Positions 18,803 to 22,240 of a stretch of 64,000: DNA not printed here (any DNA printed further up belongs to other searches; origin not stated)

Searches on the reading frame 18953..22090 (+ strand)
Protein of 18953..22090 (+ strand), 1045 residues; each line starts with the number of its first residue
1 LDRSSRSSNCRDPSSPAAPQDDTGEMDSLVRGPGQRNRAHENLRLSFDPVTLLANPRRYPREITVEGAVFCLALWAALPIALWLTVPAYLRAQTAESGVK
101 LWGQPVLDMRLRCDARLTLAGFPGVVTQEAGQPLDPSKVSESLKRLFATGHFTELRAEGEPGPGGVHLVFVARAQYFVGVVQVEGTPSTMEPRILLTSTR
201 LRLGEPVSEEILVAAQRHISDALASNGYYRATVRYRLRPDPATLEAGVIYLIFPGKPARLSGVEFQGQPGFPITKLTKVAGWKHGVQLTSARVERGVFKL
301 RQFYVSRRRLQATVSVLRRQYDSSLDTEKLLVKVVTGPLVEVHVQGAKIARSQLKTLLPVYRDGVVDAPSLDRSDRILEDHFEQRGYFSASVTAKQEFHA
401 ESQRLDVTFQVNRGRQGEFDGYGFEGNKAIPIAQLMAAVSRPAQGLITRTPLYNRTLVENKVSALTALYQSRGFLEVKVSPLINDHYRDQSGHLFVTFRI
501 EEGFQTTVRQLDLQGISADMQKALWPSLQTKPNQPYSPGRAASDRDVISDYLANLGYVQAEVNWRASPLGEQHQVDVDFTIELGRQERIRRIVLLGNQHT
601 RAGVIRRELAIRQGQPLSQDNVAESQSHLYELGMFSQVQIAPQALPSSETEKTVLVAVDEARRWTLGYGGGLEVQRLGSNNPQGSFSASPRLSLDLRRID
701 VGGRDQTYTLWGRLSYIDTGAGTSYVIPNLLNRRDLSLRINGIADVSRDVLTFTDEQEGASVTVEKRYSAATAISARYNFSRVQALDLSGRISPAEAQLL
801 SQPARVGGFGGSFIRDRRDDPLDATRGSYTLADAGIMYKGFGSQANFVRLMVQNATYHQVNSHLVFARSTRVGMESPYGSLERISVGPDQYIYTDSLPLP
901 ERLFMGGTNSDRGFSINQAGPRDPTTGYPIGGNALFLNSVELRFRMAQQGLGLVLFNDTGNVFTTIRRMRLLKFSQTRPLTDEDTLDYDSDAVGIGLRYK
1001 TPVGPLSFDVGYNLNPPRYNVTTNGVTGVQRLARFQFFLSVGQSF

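Call 46: search_protein_families(library=pfam, proteins=[window:18953-22090:+], max_evalue=0.0001)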
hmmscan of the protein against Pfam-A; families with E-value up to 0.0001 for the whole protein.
window:18953-22090:+ (1045 aa): 4 families
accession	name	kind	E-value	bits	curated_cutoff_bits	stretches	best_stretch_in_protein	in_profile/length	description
PF07244.20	POTRA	-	3.4e-50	169.1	21.3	4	588-660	2-78/79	Surface antigen variable number repeat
PF01103.29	Omp85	-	7.9e-39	134.5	24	1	703-1045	4-325/325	Omp85 superfamily domain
PF08479.16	POTRA_2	-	5.5e-06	26.6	24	0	192-249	16-69/76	POTRA domain, ShlB-type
PF17243.7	POTRA_TamA_1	-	4.1e-05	24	26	0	211-244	33-68/74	POTRA domain TamA domain 1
